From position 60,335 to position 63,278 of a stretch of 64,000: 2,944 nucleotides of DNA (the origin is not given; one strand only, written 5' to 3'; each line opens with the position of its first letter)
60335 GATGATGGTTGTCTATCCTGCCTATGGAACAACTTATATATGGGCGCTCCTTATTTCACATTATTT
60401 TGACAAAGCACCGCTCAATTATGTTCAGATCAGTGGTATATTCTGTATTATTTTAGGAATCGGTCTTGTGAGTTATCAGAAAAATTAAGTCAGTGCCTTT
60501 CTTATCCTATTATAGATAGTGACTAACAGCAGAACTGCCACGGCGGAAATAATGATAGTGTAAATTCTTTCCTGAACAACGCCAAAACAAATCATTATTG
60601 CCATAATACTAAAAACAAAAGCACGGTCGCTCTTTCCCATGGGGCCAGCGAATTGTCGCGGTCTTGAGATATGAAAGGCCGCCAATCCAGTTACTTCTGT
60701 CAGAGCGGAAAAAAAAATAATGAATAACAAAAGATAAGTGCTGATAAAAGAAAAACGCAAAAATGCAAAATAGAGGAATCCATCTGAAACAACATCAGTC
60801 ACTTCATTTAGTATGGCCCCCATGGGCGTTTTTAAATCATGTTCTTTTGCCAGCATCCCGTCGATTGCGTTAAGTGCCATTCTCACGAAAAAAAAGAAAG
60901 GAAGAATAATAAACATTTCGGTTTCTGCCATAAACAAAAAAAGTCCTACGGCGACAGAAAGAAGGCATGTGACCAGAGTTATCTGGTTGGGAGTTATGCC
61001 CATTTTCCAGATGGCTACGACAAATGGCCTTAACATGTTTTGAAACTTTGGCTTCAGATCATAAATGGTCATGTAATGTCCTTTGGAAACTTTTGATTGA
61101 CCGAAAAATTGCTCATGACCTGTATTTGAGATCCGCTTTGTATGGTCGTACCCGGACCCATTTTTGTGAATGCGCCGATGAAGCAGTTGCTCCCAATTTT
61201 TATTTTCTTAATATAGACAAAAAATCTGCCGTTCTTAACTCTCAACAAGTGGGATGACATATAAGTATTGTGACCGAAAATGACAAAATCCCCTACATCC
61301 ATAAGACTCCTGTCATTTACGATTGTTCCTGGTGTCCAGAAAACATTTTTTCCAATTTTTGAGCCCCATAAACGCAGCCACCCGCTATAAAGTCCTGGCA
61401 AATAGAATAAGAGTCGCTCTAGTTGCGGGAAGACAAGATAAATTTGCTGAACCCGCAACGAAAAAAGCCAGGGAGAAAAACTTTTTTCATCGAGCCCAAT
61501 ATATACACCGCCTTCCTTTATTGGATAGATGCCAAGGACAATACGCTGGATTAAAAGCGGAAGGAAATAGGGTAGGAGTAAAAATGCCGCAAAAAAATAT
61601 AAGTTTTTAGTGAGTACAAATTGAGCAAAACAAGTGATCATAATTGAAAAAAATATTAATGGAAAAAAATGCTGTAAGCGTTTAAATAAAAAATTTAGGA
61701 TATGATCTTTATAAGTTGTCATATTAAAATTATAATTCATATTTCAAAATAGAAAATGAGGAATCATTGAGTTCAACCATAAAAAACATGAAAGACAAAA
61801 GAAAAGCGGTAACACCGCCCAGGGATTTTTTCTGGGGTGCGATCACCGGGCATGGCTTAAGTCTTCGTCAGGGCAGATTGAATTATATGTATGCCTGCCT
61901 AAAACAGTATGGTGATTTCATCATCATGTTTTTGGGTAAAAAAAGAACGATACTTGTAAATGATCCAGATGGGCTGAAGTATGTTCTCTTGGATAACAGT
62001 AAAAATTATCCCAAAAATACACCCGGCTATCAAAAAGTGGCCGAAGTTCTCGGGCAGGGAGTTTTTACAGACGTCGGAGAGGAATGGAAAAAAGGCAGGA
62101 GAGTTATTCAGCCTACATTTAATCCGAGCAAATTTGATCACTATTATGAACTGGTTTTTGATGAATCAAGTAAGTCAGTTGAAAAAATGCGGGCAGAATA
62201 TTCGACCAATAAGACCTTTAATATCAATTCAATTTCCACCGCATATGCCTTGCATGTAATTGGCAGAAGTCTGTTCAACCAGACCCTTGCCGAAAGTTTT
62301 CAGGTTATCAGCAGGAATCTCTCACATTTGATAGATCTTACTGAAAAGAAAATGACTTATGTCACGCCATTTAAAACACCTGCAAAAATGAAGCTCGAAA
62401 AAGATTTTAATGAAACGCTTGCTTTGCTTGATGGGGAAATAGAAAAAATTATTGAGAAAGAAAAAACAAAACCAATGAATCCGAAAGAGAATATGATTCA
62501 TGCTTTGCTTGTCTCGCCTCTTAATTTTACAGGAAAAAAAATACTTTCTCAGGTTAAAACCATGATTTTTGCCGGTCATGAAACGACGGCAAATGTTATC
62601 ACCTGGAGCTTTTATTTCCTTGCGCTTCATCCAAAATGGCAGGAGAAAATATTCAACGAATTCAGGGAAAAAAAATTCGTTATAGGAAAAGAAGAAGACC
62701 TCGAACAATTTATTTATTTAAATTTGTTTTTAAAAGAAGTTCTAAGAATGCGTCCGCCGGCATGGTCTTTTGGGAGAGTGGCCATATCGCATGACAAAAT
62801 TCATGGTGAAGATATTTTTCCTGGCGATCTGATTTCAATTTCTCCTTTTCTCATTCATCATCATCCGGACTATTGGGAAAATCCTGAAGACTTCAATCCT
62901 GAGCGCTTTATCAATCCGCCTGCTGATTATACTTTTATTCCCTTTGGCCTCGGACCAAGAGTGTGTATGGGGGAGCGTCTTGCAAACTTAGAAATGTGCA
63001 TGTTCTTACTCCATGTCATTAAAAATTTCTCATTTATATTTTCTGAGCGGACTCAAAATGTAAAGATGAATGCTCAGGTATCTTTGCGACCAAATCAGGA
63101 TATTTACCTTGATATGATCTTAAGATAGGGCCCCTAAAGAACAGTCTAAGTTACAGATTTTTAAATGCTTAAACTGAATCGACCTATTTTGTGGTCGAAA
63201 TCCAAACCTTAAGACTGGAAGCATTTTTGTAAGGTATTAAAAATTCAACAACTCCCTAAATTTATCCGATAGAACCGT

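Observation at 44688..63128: Uncharacterized 15-gene lipid biosynthesis/tailoring cluster (candidate novel membrane-lipid pathway)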

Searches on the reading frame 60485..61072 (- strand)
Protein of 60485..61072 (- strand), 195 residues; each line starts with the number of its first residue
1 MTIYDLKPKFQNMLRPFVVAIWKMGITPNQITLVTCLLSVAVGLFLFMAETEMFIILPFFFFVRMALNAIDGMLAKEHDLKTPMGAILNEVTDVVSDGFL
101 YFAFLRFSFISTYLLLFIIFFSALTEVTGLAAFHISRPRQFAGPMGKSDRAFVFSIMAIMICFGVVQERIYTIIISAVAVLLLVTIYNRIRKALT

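Call 4: search_protein_families(library=pfam, proteins=[window:60485-61072:-], max_evalue=0.001)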
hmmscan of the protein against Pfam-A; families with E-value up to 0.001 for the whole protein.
window:60485-61072:- (195 aa): 1 family
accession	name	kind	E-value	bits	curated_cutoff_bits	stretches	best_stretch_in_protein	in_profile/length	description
PF01066.26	CDP-OH_P_transf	-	1.3e-09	39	22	1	27-181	3-148/152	CDP-alcohol phosphatidyltransferase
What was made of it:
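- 60485..61072 (-): Cluster II, G13: YnbA-like CDP-alcohol phosphatidyltransferase with the YnbA-type variant motif (N-x2-D-G-x2-A-K ... G-x3-N-x3-D). CDP-OH_P_transf 1.3e-9 (call 4).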

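Call 6: search_protein_families(library=ncbifam, proteins=[window:60485-61072:-], max_evalue=0.01)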
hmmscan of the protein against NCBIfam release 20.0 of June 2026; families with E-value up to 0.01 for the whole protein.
window:60485-61072:- (195 aa): 6 families
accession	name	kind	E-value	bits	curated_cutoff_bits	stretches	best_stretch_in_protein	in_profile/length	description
NF040950.1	archin_ph_syn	equivalog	4.1e-20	72.5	180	1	5-193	3-187/191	archaetidylinositol phosphate synthase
NF045883.1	PIPSynth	equivalog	1e-11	44.9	170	1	8-190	5-189/197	phosphatidylinositol phosphate synthase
NF052561.1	PIPSynBT1523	equivalog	3.9e-06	26.8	350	1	12-125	11-131/232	hypothetical protein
TIGR00560.1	pgsA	equivalog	3.9e-05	24.2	109.1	1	27-181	3-159/183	CDP-diacylglycerol--glycerol-3-phosphate 3-phosphatidyltransferase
TIGR00473.1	pssA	equivalog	0.00018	21.7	107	1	58-186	24-150/153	CDP-diacylglycerol--serine O-phosphatidyltransferase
NF041135.1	IPPtranDIPPsyn_Thcocales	equivalog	0.0015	17.6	580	1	26-179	250-391/419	bifunctional L-myo-inositol-1-phosphate cytidylyltransferase/CDP-L-myo-inositol myo-inositolphosphotransferase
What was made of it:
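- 60485..61072 (-): Archaetidylinositol-phosphate synthase model 72 bits against a cut-off of 180 (call 6).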

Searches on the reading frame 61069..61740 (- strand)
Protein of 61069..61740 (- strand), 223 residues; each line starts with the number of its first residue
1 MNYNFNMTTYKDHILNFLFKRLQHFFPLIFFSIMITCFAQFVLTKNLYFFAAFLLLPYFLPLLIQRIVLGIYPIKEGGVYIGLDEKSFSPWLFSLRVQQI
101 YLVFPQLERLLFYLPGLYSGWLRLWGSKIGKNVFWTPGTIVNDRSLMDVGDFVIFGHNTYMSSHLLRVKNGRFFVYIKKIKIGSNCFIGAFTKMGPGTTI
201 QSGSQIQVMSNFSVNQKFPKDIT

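Call 4: search_protein_families(library=pfam, proteins=[window:61069-61740:-], max_evalue=0.001)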
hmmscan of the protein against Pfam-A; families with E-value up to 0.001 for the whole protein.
window:61069-61740:- (223 aa): 1 family
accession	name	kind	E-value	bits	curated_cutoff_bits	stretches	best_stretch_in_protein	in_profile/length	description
PF00132.30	Hexapep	-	1.2e-06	28.3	27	1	180-206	2-28/36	Bacterial transferase hexapeptide (six repeats)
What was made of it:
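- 61069..61740 (-): Cluster II, G14: membrane-anchored left-handed beta-helix (hexapeptide) acyl/acetyltransferase. Hexapep 1.2e-6 (call 4).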

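Call 6: search_protein_families(library=ncbifam, proteins=[window:61069-61740:-], max_evalue=0.01)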
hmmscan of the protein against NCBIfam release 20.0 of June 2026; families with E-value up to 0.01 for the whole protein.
window:61069-61740:- (223 aa): 7 families
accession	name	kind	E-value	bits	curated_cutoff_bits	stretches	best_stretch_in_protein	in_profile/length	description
TIGR02353.1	NRPS_term_dom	equivalog_domain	1.2e-09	37.1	423.1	1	117-221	103-202/695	Pls/PosA family non-ribosomal peptide synthetase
NF007797.0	PRK10502.1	subfamily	1.2e-05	25.1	192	0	153-211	99-157/183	WcaF family extracellular polysaccharide biosynthesis acetyltransferase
NF058585.1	HptprglPActTf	PfamEq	0.00012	21.7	300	1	147-209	78-136/172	heptaprenylglyceryl phosphate O-acetyltransferase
NF038307.1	EPS_acetyl_HpsU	equivalog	0.0011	18.6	305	0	147-219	92-162/178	hormogonium polysaccharide biosynthesis acetyltransferase HpsU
NF007076.0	PRK09527.1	equivalog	0.0014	18.1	347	1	129-210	78-162/203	galactoside O-acetyltransferase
TIGR04008.1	WcaF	equivalog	0.0033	17.3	326.3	0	121-159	46-84/180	colanic acid biosynthesis acetyltransferase WcaF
NF010933.0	PRK14353.1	equivalog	0.0096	14.6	505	0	134-206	264-330/453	bifunctional UDP-N-acetylglucosamine diphosphorylase/glucosamine-1-phosphate N-acetyltransferase GlmU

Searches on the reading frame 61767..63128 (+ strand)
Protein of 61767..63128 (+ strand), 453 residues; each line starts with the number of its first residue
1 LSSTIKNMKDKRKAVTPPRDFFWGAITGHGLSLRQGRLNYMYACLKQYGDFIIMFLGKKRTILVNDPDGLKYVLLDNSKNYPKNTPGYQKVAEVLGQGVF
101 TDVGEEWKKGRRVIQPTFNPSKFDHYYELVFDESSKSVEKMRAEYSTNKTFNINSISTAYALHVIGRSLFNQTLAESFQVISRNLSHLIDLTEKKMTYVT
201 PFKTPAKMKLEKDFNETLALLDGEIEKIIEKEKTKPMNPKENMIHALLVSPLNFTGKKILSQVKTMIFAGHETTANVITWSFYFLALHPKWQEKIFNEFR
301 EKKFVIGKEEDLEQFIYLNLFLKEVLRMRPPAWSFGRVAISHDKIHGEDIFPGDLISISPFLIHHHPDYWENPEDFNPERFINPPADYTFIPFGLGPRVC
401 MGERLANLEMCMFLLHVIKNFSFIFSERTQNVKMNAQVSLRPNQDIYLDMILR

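Call 4: search_protein_families(library=pfam, proteins=[window:61767-63128:+], max_evalue=0.001)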
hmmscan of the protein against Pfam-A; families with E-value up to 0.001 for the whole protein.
window:61767-63128:+ (453 aa): 1 family
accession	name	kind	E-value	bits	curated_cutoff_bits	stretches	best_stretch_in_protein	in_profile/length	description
PF00067.27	p450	-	2.4e-77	261.1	22.8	1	23-444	6-456/462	Cytochrome P450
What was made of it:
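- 61767..63128 (+): Cluster II, G15: cytochrome P450. p450 2.4e-77 (call 4).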

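Call 6: search_protein_families(library=ncbifam, proteins=[window:61767-63128:+], max_evalue=0.01)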
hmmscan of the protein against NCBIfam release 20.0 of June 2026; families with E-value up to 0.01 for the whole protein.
window:61767-63128:+ (453 aa): 8 families
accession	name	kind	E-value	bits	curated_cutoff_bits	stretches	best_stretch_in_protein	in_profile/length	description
NF051859.1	AlbFlvMonOxTrpSyn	equivalog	4.2e-41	141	700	1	26-444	30-449/457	bifunctional albaflavenone monooxygenase/terpene synthase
NF045812.1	PentlenOxigase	equivalog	4.8e-35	121.3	800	1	26-423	12-411/444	pentalenene oxygenase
NF050147.1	aminopyruv_ApyO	equivalog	7.1e-32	110.6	525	1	93-448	74-419/444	RiPP biosynthesis cytochrome P450 ApyO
NF041177.1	Cyp119_Thmprot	equivalog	5e-09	35.4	680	1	261-424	203-343/368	cytochrome P450 Cyp119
NF041802.1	P450_SolI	exception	2.8e-08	32.6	850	1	199-424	195-398/424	solanimycin biosynthesis cytochrome P450 SolI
NF053744.1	FAProxCypCBc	equivalog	5.1e-08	31.9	600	1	316-436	274-399/416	CYP152 family fatty-acid peroxygenase CypC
TIGR04538.1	P450_cycloAA_1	subfamily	1.9e-07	30.3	500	1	90-420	59-365/395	cytochrome P450, cyclodipeptide synthase-associated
TIGR04458.1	CYP450_TxtE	equivalog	0.0016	17.1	500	1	324-425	282-379/403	4-nitrotryptophan synthase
